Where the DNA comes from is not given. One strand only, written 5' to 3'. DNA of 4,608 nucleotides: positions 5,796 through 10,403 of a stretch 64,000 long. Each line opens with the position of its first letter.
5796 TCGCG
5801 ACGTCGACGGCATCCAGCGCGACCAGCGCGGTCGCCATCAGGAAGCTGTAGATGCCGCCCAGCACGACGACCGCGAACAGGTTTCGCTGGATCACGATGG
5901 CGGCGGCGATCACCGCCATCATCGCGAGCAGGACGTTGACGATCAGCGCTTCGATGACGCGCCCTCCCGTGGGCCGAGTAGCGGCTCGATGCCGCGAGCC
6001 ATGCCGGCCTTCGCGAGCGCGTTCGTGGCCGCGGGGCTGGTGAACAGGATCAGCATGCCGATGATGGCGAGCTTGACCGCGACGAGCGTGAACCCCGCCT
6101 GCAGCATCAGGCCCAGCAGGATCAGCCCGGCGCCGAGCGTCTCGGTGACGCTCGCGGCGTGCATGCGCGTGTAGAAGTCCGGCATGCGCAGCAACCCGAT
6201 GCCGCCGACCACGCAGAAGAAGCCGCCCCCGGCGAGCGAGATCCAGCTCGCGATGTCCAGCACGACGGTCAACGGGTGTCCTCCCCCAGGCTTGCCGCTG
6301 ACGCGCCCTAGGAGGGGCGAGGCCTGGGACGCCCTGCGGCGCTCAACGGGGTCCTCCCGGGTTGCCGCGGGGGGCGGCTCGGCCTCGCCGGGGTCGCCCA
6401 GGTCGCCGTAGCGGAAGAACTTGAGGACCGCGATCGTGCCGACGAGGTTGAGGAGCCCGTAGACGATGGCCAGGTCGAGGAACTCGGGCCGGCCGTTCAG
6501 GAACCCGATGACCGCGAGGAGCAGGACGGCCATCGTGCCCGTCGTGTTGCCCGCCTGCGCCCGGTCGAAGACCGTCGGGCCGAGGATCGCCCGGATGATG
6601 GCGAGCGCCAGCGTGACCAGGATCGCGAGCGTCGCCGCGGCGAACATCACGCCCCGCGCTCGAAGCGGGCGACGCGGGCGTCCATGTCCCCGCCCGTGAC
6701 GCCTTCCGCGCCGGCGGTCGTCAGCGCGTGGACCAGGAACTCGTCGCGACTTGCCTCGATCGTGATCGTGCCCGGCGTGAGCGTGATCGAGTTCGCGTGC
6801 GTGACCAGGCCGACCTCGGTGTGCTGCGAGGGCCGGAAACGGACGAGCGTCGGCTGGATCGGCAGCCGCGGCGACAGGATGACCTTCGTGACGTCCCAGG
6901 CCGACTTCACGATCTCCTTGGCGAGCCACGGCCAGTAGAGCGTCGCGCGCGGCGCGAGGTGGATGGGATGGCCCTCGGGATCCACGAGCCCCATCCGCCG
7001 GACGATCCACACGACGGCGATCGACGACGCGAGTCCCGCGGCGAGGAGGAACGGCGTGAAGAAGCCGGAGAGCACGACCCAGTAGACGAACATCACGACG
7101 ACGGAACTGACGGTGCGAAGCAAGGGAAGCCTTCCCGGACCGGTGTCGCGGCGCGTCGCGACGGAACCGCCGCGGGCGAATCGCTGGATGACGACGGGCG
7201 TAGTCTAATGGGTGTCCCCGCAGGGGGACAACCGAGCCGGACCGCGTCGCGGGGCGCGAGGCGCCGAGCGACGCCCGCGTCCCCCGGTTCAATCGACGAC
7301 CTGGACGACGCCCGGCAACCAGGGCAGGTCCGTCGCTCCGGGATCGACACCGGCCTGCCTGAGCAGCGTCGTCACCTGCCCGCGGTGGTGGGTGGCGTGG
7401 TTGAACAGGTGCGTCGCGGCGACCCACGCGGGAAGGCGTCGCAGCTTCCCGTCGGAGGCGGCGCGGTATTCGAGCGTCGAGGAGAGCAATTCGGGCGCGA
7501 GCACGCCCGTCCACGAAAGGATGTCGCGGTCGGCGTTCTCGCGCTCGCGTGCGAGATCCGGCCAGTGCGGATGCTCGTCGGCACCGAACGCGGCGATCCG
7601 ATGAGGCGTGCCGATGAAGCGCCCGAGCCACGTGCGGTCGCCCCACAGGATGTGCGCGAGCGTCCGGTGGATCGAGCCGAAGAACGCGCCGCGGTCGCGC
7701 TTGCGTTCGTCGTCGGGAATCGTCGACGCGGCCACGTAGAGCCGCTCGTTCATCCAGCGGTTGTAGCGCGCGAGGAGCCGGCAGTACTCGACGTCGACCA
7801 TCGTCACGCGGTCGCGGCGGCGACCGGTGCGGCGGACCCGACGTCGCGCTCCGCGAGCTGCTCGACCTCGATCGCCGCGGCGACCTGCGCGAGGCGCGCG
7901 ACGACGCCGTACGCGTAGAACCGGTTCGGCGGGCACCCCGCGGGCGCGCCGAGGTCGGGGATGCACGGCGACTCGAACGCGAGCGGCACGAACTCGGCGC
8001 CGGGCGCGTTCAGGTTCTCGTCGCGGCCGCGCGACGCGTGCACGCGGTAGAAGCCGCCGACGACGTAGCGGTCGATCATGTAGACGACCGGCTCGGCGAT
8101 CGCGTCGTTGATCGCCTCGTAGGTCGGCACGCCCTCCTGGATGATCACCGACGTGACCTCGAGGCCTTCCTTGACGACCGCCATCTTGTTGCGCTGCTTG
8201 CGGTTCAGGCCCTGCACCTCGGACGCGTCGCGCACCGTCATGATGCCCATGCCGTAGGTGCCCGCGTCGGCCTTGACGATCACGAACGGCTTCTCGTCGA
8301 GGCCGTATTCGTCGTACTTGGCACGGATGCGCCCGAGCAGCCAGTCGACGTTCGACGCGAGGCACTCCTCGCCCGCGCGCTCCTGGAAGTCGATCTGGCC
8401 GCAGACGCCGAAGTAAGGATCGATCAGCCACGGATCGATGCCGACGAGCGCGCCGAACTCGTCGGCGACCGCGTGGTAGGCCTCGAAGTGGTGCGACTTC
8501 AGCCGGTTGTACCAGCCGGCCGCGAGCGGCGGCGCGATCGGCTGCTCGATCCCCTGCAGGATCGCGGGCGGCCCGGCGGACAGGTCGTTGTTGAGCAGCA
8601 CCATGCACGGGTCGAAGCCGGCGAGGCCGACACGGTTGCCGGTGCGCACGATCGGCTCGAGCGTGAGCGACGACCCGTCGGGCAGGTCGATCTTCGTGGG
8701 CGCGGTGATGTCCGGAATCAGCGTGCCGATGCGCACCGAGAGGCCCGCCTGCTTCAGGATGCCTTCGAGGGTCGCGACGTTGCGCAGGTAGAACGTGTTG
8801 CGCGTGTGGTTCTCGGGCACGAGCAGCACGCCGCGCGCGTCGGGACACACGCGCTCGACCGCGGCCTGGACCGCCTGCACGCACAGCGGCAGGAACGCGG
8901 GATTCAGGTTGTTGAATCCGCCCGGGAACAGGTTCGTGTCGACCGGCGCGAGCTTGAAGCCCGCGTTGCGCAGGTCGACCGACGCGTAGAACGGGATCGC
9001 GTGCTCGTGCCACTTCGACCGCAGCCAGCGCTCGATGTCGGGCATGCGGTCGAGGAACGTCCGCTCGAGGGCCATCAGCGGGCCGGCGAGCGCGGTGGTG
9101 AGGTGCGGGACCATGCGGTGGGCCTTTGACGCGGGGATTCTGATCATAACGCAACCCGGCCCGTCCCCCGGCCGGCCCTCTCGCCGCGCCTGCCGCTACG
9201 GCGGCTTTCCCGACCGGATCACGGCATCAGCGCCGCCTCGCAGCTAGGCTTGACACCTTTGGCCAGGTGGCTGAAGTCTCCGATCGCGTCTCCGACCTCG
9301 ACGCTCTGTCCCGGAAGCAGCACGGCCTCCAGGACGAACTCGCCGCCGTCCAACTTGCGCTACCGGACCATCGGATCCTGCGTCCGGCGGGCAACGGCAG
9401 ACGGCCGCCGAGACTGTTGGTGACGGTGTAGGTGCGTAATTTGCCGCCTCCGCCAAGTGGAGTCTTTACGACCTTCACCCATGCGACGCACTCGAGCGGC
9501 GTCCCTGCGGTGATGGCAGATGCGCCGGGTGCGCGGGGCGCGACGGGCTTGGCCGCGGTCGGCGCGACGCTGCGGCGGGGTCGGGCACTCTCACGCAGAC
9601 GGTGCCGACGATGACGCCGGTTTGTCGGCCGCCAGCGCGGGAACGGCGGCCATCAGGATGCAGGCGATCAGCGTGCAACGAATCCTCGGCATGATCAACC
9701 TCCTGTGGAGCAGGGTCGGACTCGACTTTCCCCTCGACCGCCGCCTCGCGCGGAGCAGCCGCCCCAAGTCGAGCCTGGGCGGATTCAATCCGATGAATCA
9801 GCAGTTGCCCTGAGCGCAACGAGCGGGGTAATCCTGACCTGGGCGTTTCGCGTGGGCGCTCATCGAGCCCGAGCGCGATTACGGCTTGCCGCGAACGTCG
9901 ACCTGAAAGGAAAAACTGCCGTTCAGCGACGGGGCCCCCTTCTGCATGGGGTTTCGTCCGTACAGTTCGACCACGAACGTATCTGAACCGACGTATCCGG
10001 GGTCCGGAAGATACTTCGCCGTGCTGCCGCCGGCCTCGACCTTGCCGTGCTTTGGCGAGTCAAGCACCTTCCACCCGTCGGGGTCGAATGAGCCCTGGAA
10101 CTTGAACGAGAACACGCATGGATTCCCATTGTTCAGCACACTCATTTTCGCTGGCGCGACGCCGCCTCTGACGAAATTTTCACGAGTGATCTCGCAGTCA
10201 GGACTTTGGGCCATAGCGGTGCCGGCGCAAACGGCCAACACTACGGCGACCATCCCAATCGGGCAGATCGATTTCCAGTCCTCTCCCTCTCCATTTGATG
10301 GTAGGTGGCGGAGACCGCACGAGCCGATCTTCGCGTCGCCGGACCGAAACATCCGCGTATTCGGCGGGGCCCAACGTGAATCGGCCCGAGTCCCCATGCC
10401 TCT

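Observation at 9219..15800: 6.6-kb locus of exported, Cys-rich proteins of unrecognisable family between gshA and amtB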

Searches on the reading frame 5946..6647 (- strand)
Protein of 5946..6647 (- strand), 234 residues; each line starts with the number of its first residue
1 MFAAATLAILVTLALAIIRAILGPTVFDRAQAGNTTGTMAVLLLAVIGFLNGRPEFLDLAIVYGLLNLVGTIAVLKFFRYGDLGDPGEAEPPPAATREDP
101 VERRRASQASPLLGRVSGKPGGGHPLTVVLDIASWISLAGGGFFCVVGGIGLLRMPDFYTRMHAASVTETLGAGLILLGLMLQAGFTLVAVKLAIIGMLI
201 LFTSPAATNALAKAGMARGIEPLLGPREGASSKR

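Call 93: search_protein_families(library=pfam, max_evalue=1, proteins=[window:5946-6647:-])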
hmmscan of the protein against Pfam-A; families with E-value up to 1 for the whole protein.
seq(234 aa): 2 families
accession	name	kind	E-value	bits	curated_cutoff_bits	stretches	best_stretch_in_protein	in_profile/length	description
PF03334.19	PhaG_MnhG_YufB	-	3.8e-24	85.2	23.4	1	139-215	3-79/80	Na+/H+ antiporter subunit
PF04066.18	MrpF_PhaF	-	2e-14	54.2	23.3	1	28-78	2-52/53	Multiple resistance and pH regulation protein F (MrpF / PhaF)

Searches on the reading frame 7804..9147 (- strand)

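Call 94: search_protein_families(library=ncbifam, max_evalue=0.00001, proteins=[window:7804-9147:-])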
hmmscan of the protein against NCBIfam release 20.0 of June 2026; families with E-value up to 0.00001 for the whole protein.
window:7804-9147:- (447 aa): 1 family
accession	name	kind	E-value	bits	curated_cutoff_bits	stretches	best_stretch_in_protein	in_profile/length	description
TIGR02049.1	gshA_ferroox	equivalog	3.4e-182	605.6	293.9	1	29-431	2-402/403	glutamate--cysteine ligase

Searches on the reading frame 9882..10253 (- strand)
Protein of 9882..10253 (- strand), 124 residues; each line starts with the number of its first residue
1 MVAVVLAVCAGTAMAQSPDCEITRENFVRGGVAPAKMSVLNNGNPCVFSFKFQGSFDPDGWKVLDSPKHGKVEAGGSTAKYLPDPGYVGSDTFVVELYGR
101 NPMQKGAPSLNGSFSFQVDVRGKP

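Call 9: search_protein_families(library=pfam, max_evalue=1, proteins=[window:9882-10253:-])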
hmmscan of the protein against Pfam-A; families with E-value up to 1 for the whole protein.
seq(124 aa): 1 family
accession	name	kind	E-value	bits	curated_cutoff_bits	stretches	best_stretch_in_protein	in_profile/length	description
PF17963.7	Big_9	-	0.0097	17.2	23.6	1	56-95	28-72/89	Bacterial Ig domain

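Call 10: search_protein_families(library=ncbifam, max_evalue=1, proteins=[window:9882-10253:-])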
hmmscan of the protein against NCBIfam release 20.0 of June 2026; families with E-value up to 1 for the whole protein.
seq(124 aa): 0 families
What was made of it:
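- Closest known: C-terminal protein-sorting or anchoring tags. Different: It matches no NCBIfam or Pfam sorting-domain model (calls 9, 10).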
